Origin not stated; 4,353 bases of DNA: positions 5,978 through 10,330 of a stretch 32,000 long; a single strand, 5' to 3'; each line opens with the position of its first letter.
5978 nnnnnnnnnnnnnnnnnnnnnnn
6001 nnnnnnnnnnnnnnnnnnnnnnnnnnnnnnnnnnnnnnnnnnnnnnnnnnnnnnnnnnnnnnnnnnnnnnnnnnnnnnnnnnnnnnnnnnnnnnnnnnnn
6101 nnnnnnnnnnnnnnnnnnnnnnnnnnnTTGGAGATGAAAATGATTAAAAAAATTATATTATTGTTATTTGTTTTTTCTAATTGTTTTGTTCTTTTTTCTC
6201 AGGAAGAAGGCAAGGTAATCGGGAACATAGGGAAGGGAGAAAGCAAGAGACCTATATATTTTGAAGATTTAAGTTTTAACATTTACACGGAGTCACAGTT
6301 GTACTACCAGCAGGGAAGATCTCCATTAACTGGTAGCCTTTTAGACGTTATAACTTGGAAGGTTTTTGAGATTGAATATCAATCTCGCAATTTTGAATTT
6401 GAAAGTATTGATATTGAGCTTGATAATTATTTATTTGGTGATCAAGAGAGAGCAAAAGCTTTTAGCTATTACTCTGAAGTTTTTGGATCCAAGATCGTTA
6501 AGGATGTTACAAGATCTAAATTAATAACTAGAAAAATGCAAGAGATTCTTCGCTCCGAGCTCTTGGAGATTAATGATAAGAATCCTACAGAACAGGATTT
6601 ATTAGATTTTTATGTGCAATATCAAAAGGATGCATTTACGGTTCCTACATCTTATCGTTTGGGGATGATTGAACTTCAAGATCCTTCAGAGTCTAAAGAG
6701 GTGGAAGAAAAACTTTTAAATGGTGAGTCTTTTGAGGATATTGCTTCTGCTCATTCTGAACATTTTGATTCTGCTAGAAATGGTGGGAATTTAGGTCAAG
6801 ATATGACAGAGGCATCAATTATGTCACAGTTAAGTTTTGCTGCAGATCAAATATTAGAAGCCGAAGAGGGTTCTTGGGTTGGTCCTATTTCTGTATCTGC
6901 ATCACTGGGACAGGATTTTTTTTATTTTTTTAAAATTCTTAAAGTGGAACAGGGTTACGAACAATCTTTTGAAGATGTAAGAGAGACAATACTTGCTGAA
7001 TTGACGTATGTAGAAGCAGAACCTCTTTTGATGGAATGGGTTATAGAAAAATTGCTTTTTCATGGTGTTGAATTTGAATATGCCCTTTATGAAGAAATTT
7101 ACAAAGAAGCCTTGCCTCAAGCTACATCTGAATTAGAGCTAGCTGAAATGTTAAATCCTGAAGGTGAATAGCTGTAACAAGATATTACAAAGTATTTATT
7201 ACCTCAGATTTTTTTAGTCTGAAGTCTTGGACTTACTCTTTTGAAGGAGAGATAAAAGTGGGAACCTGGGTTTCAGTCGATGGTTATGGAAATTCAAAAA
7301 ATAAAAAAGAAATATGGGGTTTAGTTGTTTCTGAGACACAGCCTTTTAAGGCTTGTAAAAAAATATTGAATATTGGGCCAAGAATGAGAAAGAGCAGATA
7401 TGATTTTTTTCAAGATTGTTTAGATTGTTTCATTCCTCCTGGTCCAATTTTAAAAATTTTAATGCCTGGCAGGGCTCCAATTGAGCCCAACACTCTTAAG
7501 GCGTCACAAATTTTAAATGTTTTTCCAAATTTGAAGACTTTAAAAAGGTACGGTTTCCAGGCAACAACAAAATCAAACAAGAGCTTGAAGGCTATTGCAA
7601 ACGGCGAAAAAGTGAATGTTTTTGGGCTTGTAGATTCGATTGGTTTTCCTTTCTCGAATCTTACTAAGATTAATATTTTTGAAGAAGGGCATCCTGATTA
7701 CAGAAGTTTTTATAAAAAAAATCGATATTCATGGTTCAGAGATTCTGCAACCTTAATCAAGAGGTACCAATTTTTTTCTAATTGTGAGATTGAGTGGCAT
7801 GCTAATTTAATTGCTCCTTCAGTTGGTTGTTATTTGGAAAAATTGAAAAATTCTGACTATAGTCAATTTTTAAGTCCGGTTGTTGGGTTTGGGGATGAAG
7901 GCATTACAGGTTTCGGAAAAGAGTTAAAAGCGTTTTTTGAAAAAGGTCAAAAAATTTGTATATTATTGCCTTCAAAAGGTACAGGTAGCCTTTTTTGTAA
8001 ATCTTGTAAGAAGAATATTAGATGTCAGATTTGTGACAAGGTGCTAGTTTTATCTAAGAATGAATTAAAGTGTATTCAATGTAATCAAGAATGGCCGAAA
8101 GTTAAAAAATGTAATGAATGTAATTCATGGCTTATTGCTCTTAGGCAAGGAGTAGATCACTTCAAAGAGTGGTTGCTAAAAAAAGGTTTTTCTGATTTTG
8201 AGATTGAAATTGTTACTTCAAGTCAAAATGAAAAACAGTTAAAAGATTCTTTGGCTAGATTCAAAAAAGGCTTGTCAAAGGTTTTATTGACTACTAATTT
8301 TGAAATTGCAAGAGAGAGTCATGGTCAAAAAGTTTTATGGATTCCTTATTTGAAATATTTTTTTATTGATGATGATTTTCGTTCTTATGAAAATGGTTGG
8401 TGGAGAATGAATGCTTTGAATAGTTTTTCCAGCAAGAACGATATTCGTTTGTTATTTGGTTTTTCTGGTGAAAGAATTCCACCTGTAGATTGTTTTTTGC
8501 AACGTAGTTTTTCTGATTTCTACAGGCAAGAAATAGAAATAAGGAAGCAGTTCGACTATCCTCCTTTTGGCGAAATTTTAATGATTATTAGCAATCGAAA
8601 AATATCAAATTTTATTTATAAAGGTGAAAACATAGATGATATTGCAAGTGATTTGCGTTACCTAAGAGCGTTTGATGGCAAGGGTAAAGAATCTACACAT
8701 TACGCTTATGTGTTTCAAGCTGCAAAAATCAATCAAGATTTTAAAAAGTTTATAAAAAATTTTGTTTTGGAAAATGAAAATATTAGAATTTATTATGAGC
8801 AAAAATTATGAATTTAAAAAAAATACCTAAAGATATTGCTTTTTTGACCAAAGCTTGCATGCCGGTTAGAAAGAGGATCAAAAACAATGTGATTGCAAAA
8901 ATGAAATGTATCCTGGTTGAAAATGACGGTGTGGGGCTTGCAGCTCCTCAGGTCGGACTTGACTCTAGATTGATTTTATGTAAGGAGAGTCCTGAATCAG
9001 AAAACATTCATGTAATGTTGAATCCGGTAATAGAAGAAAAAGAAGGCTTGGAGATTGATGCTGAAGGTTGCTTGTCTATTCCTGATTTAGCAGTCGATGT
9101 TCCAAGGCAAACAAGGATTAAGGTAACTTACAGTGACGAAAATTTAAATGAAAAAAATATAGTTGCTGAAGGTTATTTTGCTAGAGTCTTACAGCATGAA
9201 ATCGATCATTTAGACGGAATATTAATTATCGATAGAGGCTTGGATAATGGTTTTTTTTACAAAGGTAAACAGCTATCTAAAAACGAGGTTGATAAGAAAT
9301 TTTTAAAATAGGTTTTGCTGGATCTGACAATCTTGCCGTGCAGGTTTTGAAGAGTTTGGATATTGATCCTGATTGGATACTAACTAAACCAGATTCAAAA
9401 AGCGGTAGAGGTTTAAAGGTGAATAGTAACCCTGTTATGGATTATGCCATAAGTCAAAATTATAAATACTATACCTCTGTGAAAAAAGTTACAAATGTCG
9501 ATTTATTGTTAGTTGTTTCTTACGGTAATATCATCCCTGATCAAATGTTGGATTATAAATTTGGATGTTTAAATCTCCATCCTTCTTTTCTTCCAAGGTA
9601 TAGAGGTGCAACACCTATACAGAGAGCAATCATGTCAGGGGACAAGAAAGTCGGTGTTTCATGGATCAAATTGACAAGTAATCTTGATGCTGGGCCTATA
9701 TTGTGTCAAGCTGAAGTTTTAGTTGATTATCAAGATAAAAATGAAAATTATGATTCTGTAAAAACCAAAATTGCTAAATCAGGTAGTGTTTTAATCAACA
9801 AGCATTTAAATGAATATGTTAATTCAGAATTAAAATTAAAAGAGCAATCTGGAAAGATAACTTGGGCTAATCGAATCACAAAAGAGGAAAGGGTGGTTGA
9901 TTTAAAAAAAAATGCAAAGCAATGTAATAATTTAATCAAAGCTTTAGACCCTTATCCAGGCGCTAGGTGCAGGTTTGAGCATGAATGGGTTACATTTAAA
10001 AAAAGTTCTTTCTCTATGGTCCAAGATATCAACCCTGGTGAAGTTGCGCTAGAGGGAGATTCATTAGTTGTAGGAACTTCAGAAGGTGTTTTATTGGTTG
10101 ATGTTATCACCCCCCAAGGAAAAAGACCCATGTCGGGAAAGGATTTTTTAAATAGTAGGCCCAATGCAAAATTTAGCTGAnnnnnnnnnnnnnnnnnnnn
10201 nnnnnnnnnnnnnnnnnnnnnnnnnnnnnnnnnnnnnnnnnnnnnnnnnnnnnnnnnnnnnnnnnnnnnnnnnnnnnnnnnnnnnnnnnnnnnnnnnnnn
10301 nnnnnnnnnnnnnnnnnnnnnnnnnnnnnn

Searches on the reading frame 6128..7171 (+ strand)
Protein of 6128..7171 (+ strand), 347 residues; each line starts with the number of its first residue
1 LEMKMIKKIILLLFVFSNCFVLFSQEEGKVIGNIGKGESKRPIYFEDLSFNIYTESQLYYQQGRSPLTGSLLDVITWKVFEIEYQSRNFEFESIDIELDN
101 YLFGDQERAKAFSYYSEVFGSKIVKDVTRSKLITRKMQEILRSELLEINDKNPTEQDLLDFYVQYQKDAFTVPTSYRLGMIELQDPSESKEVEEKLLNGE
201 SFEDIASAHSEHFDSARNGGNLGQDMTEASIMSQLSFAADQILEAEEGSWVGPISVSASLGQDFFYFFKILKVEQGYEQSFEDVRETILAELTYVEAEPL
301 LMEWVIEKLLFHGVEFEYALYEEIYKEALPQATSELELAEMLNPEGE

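Call 14: search_protein_families(library=pfam, proteins=[window:6128-7171:+], max_evalue=0.001)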
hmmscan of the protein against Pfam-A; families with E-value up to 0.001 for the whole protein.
window:6128-7171:+ (347 aa): 2 families
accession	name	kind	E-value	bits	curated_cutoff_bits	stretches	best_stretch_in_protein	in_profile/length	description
PF13145.12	Rotamase_2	-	2.6e-08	35.1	27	1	153-286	1-121/121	PPIC-type PPIASE domain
PF00639.27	Rotamase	-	0.00036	21.9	21.7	1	189-254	22-84/97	PPIC-type PPIASE domain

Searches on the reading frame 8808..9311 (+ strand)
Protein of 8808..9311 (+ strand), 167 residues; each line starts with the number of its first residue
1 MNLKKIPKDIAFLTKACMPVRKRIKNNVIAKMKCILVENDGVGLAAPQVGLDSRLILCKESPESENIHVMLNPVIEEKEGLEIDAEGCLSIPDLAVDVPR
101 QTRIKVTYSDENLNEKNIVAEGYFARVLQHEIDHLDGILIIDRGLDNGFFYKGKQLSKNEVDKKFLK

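Call 14: search_protein_families(library=pfam, proteins=[window:8808-9311:+], max_evalue=0.001)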
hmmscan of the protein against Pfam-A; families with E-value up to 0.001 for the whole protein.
window:8808-9311:+ (167 aa): 1 family
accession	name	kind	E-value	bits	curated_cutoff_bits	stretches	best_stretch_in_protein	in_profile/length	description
PF01327.26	Pep_deformylase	-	3.3e-41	140.9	22.8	1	9-143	10-149/156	Polypeptide deformylase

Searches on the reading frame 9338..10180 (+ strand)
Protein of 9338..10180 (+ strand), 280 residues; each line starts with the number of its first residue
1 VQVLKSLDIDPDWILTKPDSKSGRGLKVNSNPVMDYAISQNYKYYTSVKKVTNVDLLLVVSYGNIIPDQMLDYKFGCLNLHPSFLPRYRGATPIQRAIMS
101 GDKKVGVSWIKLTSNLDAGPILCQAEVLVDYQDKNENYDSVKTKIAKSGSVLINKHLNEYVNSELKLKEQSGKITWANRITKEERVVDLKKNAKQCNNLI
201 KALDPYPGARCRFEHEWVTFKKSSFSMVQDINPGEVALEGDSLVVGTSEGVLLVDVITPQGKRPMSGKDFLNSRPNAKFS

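Call 14: search_protein_families(library=pfam, proteins=[window:9338-10180:+], max_evalue=0.001)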
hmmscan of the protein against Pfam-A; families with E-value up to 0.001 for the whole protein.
window:9338-10180:+ (280 aa): 2 families
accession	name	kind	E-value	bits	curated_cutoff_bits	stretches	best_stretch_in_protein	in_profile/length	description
PF00551.24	Formyl_trans_N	-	1.3e-25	90.7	26.1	1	16-139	35-166/181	Formyl transferase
PF02911.23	Formyl_trans_C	-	6.6e-17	62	21.1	1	179-274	1-99/100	Formyl transferase, C-terminal domain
